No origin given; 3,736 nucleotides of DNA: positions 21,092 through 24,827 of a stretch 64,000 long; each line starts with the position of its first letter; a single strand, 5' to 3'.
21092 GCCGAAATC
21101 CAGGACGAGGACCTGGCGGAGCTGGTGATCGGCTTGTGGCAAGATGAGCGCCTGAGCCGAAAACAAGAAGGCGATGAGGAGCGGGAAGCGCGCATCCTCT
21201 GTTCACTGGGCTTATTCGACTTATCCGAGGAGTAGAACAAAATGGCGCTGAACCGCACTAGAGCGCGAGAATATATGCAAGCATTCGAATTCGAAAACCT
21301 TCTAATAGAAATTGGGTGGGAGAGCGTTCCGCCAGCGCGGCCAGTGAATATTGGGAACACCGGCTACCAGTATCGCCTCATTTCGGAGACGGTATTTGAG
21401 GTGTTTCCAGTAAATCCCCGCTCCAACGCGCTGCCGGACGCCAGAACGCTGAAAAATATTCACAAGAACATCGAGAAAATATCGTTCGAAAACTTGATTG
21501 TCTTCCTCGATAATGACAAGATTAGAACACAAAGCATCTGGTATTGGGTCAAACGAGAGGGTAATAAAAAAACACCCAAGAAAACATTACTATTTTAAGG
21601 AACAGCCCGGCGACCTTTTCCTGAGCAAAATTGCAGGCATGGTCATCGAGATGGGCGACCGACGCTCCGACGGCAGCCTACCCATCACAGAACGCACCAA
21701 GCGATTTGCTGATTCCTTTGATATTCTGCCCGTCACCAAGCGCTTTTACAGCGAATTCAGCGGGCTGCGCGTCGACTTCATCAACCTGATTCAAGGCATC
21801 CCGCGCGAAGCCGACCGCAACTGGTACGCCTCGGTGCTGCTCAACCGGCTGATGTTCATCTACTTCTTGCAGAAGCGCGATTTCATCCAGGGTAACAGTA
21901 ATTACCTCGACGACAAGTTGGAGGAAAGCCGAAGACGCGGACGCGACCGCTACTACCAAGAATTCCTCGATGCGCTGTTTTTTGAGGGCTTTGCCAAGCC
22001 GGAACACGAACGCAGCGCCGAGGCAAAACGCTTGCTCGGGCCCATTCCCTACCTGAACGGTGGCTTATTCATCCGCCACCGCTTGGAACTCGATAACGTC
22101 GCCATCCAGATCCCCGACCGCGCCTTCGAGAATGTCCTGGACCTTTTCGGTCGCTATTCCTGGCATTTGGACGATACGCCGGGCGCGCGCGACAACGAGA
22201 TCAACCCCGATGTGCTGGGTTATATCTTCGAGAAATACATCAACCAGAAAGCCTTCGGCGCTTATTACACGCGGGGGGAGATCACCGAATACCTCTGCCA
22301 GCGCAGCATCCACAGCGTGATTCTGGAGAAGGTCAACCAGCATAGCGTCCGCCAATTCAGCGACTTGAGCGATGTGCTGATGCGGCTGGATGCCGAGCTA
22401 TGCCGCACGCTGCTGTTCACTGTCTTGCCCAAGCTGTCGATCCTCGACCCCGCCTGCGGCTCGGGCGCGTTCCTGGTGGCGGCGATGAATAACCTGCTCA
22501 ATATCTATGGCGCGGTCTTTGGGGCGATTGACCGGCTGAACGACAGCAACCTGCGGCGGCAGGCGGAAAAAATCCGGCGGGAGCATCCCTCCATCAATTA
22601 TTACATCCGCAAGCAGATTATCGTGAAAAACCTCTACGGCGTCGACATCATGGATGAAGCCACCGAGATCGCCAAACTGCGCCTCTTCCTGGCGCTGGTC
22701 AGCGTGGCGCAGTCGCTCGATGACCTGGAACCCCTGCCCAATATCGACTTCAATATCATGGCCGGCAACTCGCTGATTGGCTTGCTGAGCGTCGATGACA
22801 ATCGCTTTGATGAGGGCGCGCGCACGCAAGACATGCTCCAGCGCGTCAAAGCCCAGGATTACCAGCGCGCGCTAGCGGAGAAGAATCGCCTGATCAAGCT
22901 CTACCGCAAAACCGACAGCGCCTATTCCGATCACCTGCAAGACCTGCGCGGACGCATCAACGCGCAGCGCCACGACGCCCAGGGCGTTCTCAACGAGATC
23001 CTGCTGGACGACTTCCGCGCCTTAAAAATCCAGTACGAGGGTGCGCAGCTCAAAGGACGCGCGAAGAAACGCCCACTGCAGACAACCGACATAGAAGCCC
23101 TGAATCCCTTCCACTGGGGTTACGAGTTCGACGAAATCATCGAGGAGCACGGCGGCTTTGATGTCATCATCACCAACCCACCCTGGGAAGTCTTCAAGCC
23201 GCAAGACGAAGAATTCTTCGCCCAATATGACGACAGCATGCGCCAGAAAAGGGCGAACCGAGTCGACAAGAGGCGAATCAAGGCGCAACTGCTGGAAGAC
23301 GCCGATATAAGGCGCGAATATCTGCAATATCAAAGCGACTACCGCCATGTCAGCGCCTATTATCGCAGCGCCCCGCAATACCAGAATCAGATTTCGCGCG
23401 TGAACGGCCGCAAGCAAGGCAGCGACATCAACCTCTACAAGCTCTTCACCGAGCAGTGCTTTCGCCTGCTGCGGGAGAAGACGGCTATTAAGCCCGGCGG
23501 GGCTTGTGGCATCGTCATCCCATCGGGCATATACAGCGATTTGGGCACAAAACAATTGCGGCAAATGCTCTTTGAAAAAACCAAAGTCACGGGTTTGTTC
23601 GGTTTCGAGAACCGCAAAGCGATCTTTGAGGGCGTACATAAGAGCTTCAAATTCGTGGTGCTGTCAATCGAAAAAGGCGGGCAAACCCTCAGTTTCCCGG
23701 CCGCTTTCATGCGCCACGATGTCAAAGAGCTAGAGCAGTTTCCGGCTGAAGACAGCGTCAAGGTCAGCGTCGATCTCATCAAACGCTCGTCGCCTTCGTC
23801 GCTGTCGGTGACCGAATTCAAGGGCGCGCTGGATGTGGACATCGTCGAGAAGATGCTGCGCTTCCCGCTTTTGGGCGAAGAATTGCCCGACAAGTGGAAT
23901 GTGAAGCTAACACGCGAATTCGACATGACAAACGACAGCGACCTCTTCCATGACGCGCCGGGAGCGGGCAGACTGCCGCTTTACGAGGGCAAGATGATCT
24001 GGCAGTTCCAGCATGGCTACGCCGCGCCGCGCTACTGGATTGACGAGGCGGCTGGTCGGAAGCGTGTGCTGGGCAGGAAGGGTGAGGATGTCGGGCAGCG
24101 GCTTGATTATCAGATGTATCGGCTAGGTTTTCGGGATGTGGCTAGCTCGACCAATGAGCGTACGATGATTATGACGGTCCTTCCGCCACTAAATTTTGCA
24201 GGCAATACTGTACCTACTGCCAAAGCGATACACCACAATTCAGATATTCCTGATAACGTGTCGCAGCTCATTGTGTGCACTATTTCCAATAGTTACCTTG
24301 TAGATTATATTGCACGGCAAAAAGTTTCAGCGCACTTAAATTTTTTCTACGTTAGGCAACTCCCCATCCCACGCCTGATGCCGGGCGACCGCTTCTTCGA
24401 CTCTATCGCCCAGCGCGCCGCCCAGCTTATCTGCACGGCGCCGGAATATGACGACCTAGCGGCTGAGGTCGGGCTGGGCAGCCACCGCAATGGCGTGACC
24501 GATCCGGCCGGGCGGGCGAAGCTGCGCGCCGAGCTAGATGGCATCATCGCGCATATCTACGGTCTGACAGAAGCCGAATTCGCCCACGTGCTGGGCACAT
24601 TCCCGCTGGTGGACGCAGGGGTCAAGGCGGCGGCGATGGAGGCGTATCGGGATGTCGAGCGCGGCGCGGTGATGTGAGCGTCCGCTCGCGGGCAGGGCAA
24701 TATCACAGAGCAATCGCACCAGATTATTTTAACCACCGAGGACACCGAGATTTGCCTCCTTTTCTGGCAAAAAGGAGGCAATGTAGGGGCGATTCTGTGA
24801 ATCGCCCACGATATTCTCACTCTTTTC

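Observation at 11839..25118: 13.3-kb accessory island: helicase + methylase + (broken) ATPase plus plasmid-type remnants, bounded by an IS and a MITE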

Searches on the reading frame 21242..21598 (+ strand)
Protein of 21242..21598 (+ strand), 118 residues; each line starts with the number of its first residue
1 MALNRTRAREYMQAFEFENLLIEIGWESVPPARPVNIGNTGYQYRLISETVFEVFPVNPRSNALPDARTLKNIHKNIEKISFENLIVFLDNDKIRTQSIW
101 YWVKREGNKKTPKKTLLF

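Call 4: search_protein_families(library=pfam, proteins=[window:21242-21598:+], max_evalue=0.01)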
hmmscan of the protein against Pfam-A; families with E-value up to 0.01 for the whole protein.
window:21242-21598:+ (118 aa): 0 families

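Call 5: search_protein_families(library=padloc, proteins=[window:21242-21598:+], max_evalue=0.001)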
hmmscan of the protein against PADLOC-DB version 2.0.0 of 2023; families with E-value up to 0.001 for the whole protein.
window:21242-21598:+ (118 aa): 1 family
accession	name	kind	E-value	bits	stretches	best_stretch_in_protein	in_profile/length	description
PDLC03628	REase_MTase_IIG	-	1.9e-08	30.9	1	1-110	1-109/1100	Type IIG restriction enzyme-methyltransferase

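Call 6: search_protein_families(library=ncbifam, proteins=[window:21242-21598:+], max_evalue=0.001)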
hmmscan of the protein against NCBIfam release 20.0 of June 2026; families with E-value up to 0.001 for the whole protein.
window:21242-21598:+ (118 aa): 0 families

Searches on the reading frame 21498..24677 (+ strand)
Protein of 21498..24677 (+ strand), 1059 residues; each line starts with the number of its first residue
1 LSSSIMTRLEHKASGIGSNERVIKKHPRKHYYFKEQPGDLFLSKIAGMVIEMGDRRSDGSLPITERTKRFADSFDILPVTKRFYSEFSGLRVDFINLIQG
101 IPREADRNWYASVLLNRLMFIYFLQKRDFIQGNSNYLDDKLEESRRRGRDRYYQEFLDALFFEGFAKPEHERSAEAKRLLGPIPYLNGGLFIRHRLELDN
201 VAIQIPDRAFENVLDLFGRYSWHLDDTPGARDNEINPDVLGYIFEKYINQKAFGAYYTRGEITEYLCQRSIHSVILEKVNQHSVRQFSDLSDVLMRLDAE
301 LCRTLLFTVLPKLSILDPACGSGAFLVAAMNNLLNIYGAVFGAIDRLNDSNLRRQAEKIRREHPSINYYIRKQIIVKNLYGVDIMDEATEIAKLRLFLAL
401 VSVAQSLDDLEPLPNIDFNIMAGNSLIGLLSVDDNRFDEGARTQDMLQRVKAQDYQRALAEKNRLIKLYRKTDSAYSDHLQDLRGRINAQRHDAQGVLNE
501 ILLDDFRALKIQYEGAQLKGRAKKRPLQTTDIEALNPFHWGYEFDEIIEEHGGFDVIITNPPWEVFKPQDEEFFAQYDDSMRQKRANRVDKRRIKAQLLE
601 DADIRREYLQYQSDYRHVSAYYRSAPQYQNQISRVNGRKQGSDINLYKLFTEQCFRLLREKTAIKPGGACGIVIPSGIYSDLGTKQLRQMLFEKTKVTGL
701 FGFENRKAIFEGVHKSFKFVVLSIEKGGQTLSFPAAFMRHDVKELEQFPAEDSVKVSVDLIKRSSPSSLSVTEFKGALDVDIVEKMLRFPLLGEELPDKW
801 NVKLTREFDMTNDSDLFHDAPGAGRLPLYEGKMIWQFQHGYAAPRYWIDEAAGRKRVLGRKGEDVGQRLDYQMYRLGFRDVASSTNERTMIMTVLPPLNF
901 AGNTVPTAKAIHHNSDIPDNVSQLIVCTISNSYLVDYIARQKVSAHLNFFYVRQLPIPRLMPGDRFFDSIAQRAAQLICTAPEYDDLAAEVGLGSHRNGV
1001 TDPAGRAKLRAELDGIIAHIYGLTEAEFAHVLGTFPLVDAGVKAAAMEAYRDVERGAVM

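Call 4: search_protein_families(library=pfam, proteins=[window:21498-24677:+], max_evalue=0.01)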
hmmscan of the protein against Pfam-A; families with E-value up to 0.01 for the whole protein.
window:21498-24677:+ (1059 aa): 6 families
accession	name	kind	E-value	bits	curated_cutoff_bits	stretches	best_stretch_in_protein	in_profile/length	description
PF07669.17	Eco57I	-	4.5e-21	76.1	25.3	2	377-580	1-101/171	Eco57I restriction-modification methylase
PF20473.4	MmeI_Mtase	-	8.3e-11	42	27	1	309-405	17-91/259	MmeI, DNA-methyltransferase domain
PF25120.1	DUF7814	-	5.8e-07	29.9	27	1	156-244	121-204/228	Domain of unknown function (DUF7814)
PF02384.22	N6_Mtase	-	2.1e-06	27.7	20.4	0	311-398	46-99/311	N-6 DNA Methylase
PF01170.24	UPF0020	-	2.6e-05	24.4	22.3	1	310-399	27-99/197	RMKL-like, methyltransferase domain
PF20465.4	MmeI_hel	-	0.00074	20.7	27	1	112-191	4-75/75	MmeI, helicase spacer domain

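Call 5: search_protein_families(library=padloc, proteins=[window:21498-24677:+], max_evalue=0.001)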
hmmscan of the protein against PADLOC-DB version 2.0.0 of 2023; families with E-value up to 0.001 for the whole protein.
window:21498-24677:+ (1059 aa): 49 families (the best 25 are shown)
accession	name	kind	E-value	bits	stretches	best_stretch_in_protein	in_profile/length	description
PDLC03628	REase_MTase_IIG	-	1.4e-98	329.4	2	34-278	119-362/1100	Type IIG restriction enzyme-methyltransferase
PDLC03613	REase_MTase_IIG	-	4e-60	201.6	1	310-1038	495-1236/1250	Type IIG restriction enzyme-methyltransferase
PDLC03612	REase_MTase_IIG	-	1.1e-46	157.7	3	232-484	427-702/1247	Type IIG restriction enzyme-methyltransferase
PDLC03622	REase_MTase_IIG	-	1.6e-37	126.4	2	641-818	960-1124/1524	Type IIG restriction enzyme-methyltransferase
PDLC03601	REase_MTase_IIG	-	1.8e-33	113.5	1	56-439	181-569/1110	Type IIG restriction enzyme-methyltransferase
PDLC03596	REase_MTase_IIG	-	4.6e-28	95.7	2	309-432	538-645/1148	Type IIG restriction enzyme-methyltransferase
PDLC02643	DrmMI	-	1.5e-25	87.3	1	312-581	601-896/1347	DrmMI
PDLC03604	REase_MTase_IIG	-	1.2e-22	77.8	2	235-429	321-504/1011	Type IIG restriction enzyme-methyltransferase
PDLC03620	REase_MTase_IIG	-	9.7e-22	74.4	2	868-1035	1193-1352/1378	Type IIG restriction enzyme-methyltransferase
PDLC03365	MTase_II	-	5.9e-20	69.6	1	644-960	211-499/578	Type II methyltransferase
PDLC03598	REase_MTase_IIG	-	1.3e-16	57.7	1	106-401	184-437/912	Type IIG restriction enzyme-methyltransferase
PDLC02638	DrmMI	-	3.6e-16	56.5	2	465-565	784-883/935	DrmMI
PDLC03614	REase_MTase_IIG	-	4e-15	52.5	1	538-715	933-1095/1584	Type IIG restriction enzyme-methyltransferase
PDLC03629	REase_MTase_IIG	-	6.1e-15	52.1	1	311-457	434-560/1182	Type IIG restriction enzyme-methyltransferase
PDLC03609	REase_MTase_IIG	-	1.3e-14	51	1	79-428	193-533/1066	Type IIG restriction enzyme-methyltransferase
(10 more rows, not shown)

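Call 6: search_protein_families(library=ncbifam, proteins=[window:21498-24677:+], max_evalue=0.001)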
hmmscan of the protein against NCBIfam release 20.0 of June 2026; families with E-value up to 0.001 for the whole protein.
window:21498-24677:+ (1059 aa): 5 families
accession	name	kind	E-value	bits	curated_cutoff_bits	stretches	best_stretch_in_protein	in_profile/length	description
TIGR02987.1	met_A_Alw26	exception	1.5e-31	109.7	353.5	1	529-959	88-454/523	Alw26I/Eco31I/Esp3I family type II restriction adenine-specific DNA-methyltransferase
NF033452.1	BREX_1_MTaseX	exception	1e-11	43.5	500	1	312-564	314-518/1210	BREX-1 system adenine-specific DNA-methyltransferase PglX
NF047738.1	antiphage_MADS2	equivalog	1.3e-10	40.3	720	1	638-698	485-539/654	methylation-associated defense system DNA methyltransferase MAD2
NF033451.1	BREX_2_MTaseX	equivalog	3.2e-09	35.1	400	1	310-438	222-327/1185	BREX-2 system adenine-specific DNA-methyltransferase PglX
NF033455.1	BREX_6_MTaseX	exception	3.4e-08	31.5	900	1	311-436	328-430/1319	BREX-6 system adenine-specific DNA-methyltransferase PglX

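Call 63: search_solved_structures(query=window:21498-24677:+, max_evalue=0.001)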
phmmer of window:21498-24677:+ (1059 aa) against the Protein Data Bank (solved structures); distinct sequences matched with E-value up to 0.001: 0.
